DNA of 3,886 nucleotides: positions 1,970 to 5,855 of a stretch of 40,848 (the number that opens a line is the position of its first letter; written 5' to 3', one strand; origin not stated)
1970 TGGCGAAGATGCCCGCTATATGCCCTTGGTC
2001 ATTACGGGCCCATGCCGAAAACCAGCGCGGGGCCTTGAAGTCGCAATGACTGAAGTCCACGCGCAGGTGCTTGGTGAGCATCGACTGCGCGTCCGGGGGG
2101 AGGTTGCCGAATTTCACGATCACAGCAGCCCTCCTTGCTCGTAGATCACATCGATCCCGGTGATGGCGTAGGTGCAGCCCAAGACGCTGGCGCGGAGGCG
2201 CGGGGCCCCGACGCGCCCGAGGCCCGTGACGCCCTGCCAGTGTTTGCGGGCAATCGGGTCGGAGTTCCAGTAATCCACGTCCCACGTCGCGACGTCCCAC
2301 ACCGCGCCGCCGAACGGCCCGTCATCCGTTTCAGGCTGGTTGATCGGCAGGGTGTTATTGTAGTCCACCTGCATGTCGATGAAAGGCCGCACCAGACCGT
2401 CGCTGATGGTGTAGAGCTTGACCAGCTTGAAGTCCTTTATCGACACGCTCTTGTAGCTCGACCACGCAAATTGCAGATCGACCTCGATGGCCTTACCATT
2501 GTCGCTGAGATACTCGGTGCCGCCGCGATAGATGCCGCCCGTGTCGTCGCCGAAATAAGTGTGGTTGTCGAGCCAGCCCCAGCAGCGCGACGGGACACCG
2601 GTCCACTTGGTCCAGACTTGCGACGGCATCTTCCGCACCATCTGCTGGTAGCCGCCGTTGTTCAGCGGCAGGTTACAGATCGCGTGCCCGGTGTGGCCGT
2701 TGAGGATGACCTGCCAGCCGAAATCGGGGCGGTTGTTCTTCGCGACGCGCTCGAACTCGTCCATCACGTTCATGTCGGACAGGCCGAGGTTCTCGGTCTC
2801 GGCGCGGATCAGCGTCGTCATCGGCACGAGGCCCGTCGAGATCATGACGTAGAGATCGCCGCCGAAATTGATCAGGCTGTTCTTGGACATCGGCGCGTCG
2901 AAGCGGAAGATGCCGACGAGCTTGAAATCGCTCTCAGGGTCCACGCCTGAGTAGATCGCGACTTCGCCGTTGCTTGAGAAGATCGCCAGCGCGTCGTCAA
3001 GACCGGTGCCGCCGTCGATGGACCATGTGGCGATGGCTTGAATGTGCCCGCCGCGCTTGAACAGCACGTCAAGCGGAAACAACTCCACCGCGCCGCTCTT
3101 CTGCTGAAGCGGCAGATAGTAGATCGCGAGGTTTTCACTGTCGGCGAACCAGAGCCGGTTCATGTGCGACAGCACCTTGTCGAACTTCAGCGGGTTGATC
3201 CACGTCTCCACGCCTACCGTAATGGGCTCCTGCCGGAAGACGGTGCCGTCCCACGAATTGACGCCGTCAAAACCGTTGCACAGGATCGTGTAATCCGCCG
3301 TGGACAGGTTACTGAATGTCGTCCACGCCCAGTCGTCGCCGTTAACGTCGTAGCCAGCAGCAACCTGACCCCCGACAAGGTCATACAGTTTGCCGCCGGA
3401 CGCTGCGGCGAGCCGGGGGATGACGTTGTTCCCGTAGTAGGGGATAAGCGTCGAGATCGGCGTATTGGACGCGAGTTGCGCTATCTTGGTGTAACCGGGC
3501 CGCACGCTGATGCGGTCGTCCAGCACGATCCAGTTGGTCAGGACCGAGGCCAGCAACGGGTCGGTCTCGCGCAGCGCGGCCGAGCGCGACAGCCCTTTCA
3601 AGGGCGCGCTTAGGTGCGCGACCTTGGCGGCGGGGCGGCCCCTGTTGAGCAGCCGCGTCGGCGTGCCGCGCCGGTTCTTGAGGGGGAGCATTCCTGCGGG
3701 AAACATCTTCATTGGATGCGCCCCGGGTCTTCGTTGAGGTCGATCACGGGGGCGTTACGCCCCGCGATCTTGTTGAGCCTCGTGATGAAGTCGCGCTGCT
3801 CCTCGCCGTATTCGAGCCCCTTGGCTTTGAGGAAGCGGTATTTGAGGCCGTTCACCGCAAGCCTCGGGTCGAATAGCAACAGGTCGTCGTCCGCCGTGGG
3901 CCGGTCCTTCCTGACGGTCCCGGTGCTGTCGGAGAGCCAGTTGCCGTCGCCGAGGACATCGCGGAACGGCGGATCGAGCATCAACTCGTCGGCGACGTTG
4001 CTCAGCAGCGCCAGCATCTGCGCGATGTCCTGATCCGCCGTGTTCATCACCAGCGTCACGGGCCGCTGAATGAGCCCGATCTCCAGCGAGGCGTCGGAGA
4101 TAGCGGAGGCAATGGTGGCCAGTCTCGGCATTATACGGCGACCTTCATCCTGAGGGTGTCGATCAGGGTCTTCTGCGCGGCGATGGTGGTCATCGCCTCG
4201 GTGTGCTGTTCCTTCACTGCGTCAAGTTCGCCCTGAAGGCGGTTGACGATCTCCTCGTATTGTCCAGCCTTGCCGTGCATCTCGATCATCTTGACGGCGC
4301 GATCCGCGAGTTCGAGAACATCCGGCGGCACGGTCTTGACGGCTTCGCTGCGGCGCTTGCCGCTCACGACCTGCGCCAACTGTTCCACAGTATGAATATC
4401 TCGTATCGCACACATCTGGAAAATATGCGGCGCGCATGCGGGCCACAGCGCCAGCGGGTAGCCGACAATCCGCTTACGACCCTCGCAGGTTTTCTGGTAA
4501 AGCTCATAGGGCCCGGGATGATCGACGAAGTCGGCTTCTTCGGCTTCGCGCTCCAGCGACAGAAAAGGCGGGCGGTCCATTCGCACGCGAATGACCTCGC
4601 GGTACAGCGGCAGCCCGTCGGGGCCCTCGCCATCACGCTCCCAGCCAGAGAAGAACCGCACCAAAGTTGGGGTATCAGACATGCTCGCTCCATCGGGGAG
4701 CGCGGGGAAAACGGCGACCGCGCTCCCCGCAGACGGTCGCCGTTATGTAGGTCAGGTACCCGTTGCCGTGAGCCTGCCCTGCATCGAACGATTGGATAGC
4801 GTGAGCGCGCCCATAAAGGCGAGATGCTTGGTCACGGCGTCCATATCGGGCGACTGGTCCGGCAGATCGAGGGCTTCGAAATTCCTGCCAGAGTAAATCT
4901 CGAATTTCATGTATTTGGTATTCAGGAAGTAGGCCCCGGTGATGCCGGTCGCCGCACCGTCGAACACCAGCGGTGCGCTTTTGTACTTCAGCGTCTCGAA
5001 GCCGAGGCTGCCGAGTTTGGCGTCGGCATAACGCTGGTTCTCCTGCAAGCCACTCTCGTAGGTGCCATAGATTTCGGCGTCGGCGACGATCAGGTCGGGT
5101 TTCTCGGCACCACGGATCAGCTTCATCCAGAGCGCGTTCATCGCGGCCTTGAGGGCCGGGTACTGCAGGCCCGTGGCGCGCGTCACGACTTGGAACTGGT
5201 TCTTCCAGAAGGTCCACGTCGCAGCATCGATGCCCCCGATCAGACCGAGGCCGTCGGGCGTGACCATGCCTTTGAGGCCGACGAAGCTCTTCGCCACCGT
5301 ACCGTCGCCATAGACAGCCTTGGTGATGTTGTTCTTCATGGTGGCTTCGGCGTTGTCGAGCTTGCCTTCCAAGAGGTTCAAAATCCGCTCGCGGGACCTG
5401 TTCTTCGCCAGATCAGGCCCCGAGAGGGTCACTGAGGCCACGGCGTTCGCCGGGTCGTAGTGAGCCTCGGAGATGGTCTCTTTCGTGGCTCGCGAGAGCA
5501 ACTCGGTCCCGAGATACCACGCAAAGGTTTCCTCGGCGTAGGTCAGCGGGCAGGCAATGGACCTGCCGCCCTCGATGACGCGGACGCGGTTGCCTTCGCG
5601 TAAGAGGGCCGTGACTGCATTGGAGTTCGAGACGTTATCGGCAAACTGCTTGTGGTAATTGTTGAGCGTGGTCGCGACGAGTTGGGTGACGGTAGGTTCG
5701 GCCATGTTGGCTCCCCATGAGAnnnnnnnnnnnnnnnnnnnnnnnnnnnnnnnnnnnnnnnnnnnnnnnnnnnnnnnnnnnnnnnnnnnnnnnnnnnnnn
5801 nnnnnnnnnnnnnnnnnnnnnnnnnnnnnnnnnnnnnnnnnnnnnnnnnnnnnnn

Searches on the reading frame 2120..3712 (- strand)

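Call 60: search_protein_families(library=phrogs, proteins=[window:2120-3712:-], max_evalue=0.001)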
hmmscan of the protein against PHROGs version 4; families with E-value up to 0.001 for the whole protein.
window:2120-3712:- (530 aa): 1 family
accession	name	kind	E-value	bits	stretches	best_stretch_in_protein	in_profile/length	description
phrog_5107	-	lysis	2.6e-77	261.4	1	29-529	4-532/533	amidase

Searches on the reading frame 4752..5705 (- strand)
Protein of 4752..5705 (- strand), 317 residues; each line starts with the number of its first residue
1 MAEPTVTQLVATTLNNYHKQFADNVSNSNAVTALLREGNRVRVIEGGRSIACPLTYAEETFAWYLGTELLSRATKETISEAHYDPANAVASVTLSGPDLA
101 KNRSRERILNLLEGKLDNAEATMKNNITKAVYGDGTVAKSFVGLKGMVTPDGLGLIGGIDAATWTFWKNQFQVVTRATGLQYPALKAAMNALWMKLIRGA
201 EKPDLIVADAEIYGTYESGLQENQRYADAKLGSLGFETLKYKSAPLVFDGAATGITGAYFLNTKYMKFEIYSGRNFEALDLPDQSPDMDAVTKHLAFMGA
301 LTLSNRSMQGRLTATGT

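Call 60: search_protein_families(library=phrogs, proteins=[window:4752-5705:-], max_evalue=0.001)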
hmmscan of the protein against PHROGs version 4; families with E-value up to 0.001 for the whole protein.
window:4752-5705:- (317 aa): 2 families
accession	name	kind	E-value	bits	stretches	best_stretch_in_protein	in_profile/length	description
phrog_9953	-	head and packaging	5.2e-77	260.4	1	1-314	4-328/329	major head protein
phrog_14242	-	head and packaging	4.6e-11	43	1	128-280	204-349/396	major head protein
